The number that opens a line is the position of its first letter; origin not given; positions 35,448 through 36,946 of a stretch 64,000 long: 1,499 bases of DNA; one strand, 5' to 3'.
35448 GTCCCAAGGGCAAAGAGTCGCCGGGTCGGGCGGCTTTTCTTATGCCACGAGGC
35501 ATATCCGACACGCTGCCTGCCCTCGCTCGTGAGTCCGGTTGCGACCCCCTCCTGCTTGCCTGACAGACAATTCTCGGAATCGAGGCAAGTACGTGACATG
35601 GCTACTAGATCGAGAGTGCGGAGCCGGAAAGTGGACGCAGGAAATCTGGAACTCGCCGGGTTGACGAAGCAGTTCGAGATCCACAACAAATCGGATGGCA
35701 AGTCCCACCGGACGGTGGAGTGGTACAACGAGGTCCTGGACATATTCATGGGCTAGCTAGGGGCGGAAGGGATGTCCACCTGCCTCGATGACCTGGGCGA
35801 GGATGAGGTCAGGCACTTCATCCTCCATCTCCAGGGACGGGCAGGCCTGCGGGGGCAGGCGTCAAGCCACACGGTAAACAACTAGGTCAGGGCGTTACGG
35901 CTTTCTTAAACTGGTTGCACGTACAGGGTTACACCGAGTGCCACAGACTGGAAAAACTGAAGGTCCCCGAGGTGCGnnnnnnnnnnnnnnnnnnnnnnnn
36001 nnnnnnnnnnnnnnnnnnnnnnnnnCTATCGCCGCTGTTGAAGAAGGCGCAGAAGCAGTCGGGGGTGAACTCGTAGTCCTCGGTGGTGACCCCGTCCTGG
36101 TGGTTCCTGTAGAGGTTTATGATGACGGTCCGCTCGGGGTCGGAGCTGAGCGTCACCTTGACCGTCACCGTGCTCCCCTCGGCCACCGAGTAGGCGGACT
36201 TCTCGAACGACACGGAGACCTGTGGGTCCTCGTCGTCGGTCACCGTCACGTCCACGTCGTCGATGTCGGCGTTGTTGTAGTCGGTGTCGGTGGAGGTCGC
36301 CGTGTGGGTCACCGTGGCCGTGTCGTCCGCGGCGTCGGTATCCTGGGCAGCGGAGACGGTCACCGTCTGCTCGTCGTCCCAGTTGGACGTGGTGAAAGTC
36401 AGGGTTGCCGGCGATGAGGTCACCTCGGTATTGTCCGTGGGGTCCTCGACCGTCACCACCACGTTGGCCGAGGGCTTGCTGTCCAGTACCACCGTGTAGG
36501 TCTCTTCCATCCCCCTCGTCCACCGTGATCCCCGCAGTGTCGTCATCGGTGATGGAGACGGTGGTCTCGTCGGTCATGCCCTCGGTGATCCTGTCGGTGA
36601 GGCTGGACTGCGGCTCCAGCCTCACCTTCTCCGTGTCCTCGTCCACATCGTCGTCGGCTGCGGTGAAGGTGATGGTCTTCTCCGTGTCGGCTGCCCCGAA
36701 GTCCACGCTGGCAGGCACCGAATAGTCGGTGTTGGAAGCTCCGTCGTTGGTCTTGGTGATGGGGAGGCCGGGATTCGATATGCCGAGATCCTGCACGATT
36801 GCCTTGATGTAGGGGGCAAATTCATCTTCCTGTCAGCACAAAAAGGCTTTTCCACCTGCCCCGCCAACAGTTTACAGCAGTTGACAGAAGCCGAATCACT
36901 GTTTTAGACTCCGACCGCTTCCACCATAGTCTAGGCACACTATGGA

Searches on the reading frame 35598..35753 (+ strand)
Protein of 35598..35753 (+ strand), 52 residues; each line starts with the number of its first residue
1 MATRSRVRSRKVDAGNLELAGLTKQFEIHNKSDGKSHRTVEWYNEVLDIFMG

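Call 118: search_protein_families(library=pfam, proteins=[window:35598-35753:+], max_evalue=0.01)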
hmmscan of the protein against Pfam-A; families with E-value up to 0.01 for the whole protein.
window:35598-35753:+ (52 aa): 0 families
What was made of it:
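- Checked: The 'integrase remnant' beside the tRNA: the 52-aa ORF at 35598-35753 and its neighbours have no Pfam integrase hit (call 118).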

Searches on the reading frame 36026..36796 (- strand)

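Call 118: search_protein_families(library=pfam, proteins=[window:36026-36796:-], max_evalue=0.01)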
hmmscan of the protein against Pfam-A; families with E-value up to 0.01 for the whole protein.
window:36026-36796:- (256 aa): 1 family
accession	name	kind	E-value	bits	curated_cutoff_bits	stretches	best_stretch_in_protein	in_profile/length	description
PF03160.20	Calx-beta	-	0.00089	19.7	27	1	18-86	49-119/119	Calx-beta domain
